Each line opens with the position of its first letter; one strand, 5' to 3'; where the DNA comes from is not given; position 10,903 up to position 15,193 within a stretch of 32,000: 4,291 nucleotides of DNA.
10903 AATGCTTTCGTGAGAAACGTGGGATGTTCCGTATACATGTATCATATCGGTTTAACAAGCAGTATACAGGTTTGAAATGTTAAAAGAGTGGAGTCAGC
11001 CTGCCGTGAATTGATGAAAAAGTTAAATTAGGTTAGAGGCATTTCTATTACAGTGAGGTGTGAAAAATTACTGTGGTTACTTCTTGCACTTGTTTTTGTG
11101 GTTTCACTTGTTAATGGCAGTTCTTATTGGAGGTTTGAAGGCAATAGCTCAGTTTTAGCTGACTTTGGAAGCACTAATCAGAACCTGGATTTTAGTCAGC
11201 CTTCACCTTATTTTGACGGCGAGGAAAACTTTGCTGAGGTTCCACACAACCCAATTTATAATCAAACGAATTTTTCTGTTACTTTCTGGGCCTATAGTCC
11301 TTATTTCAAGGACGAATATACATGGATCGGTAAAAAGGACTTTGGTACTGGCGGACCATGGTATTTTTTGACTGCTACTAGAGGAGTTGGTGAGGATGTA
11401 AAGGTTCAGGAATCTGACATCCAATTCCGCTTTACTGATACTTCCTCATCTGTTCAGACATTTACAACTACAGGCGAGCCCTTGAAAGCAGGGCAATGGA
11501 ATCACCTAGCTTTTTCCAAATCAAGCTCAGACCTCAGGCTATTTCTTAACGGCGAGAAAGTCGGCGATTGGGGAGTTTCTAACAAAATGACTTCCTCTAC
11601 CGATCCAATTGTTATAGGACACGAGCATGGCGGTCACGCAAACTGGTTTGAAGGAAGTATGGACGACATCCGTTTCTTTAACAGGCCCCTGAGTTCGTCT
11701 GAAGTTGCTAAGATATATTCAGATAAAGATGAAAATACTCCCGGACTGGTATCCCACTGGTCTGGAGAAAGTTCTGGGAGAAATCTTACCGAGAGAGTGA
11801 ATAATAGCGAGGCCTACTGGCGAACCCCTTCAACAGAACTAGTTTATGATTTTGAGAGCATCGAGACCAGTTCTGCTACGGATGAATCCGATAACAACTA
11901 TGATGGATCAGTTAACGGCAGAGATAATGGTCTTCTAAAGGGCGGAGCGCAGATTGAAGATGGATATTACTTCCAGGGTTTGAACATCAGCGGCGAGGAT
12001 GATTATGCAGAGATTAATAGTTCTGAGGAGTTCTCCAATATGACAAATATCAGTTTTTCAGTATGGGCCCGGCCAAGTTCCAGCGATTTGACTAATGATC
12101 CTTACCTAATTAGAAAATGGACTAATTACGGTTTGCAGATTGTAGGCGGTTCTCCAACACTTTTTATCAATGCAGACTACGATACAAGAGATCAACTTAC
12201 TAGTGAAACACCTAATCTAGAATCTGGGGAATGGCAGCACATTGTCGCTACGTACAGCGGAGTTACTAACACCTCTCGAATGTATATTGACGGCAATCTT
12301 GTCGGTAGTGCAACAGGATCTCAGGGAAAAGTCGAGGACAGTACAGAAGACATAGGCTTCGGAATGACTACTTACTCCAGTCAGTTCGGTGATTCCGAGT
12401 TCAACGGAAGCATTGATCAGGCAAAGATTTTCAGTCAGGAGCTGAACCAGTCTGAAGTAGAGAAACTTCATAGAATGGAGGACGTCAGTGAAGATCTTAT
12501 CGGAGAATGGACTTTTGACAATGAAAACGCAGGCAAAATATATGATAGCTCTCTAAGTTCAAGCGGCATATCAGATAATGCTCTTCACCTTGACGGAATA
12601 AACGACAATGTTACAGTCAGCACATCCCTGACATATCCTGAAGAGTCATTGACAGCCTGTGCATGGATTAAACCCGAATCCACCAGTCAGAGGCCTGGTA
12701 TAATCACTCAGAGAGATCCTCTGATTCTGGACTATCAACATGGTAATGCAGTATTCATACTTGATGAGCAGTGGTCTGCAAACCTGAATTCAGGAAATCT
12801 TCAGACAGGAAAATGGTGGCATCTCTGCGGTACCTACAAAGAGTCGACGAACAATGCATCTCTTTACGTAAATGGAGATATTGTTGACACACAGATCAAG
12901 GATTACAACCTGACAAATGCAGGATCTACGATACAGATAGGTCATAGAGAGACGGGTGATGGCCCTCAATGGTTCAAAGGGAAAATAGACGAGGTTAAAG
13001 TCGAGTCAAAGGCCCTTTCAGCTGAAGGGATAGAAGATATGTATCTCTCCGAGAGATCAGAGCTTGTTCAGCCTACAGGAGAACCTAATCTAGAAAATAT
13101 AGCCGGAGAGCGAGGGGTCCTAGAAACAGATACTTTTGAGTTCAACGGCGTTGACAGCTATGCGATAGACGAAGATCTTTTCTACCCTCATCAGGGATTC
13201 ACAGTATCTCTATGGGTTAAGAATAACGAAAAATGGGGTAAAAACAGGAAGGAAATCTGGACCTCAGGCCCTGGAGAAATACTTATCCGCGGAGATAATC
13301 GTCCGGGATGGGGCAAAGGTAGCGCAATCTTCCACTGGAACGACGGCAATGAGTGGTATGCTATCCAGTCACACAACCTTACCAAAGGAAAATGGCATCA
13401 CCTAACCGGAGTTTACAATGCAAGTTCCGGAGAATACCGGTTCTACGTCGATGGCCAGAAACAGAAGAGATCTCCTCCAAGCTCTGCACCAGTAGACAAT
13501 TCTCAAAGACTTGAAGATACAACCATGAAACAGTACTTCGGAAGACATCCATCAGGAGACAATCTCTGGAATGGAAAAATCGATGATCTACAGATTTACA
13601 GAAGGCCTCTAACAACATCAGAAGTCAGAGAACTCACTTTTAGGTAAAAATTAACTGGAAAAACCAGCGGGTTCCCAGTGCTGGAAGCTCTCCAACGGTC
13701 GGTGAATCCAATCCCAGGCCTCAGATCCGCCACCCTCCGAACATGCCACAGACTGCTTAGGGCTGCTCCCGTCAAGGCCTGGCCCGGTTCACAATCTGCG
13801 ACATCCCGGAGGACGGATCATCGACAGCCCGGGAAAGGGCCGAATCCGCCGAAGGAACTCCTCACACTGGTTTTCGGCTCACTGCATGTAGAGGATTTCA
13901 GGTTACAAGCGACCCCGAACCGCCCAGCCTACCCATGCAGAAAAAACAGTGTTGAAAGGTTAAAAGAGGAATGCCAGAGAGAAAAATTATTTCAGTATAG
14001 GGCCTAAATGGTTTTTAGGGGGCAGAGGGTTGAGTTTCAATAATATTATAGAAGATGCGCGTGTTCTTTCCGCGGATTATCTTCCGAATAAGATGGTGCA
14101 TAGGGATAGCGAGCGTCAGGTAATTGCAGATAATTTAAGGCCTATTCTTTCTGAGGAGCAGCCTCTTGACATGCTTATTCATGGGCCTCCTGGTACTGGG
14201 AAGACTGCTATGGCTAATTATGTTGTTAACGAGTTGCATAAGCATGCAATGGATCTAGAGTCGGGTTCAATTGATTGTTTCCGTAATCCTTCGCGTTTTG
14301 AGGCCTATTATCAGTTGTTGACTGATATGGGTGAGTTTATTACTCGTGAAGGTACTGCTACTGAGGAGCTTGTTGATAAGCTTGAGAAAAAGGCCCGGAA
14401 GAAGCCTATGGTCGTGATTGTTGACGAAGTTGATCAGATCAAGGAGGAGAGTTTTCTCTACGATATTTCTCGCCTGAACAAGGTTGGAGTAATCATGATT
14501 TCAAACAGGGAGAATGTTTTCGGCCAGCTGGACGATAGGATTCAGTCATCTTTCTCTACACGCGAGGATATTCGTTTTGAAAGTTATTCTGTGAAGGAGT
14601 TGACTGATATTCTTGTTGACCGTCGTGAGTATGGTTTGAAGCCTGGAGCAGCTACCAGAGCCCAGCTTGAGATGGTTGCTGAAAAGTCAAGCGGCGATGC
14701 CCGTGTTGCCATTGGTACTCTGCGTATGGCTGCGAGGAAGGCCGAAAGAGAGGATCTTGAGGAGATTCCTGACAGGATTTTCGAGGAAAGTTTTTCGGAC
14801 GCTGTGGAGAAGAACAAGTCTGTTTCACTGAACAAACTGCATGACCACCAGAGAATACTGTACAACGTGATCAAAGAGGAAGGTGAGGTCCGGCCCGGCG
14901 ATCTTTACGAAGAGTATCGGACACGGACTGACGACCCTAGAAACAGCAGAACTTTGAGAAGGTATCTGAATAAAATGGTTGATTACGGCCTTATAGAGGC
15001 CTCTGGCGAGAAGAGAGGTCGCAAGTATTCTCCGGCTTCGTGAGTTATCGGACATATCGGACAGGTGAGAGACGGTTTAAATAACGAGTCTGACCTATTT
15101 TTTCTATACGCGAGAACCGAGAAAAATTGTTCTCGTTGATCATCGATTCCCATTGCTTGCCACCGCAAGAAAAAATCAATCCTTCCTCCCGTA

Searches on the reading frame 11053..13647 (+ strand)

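Call 3: search_protein_families(library=pfam, proteins=[window:11053-13647:+], max_evalue=1)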
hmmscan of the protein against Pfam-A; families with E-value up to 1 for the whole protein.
window:11053-13647:+ (864 aa): 7 families
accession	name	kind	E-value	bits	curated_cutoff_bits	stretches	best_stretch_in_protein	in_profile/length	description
PF13385.13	Laminin_G_3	-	4.3e-91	303.3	27.6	4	701-858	5-150/151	Concanavalin A-like lectin/glucanases superfamily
PF02210.31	Laminin_G_2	-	2.4e-13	51.1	22.9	3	116-208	23-123/126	Laminin G domain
PF00354.24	Pentaxin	-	1.6e-10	41.5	25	2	518-666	12-169/194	Pentaxin family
PF02973.23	Sialidase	-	3.4e-07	30.4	26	1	790-860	114-183/189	Sialidase, N-terminal domain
PF20622.4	Big_15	-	0.012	15.9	27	0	590-610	15-35/82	Bacterial Ig domain (Big_16)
PF19559.6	DUF6081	-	0.059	13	25.9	1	769-803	167-201/272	Family of unknown function (DUF6081)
PF22820.2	TcaA_3rd_4th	-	0.1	13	27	0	599-619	11-31/73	TcaA protein 3rd/4th domain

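Call 9: search_protein_families(library=ncbifam, max_evalue=1, proteins=[window:11053-13647:+])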
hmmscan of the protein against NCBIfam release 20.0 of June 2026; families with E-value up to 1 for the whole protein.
window:11053-13647:+ (864 aa): 1 family
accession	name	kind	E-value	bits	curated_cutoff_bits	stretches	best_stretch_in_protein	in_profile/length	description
NF052521.1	TafC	equivalog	6.5e-28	97.9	410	4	298-475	188-362/373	TafC family fimbrial protein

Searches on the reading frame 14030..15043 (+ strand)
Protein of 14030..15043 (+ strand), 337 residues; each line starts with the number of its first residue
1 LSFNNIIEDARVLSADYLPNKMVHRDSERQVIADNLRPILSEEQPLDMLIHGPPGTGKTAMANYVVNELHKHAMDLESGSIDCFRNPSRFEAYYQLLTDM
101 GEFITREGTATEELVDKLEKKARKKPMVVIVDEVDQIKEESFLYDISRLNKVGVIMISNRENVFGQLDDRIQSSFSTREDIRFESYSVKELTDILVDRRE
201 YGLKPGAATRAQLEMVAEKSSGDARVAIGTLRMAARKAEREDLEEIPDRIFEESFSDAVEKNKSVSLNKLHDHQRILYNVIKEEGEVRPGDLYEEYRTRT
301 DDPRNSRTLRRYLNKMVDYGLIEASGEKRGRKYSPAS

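Call 11: search_protein_families(library=pfam, max_evalue=0.001, proteins=[window:14030-15043:+])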
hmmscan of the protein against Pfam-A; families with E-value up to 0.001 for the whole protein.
window:14030-15043:+ (337 aa): 17 families
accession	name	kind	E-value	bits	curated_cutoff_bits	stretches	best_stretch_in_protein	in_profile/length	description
PF13401.12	AAA_22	-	1.1e-11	45.6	27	1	48-152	8-116/130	AAA domain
PF00004.35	AAA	-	3.9e-11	44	21.2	1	48-160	1-110/131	ATPase family associated with various cellular activities (AAA)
PF22703.2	Cdc6_lid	-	1.2e-10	41.6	27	1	193-246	2-58/68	Cdc6 AAA+ ATPase-type lid domain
PF13191.12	AAA_16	-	3.6e-10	41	32.6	1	22-141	2-148/167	AAA ATPase domain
PF01637.24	ATPase_2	-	8.4e-07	29.5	33.2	1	35-138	10-123/225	ATPase domain predominantly from Archaea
PF09848.15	SLFN-g3_helicase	-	8.7e-07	29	24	1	48-141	4-95/354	Schlafen group 3, DNA/RNA helicase domain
PF24883.2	NPHP3_N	-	1.5e-06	28.9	24.8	0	48-74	25-51/164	Nephrocystin 3, N-terminal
PF13086.12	AAA_11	-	6.9e-05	23.2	27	0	42-72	16-44/257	AAA domain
PF00910.28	RNA_helicase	-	7.2e-05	23.7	21.5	0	49-88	2-27/105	RNA helicase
PF00270.35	DEAD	-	0.0001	22.5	26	0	46-68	15-37/167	DEAD/DEAH box helicase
PF13238.12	AAA_18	-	0.00022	22.1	29.4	1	49-173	2-114/128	AAA domain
PF07693.20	KAP_NTPase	-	0.00028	20.7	20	0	29-72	1-47/293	KAP family P-loop domain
PF20720.3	nSTAND3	-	0.00034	20.8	27.2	0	49-94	21-61/155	Novel STAND NTPase 3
PF13479.12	AAA_24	-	0.00038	20.8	27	1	46-144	3-83/195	AAA domain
PF04851.21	ResIII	-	0.00041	20.7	22.5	0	30-72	10-50/164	Type III restriction enzyme, res subunit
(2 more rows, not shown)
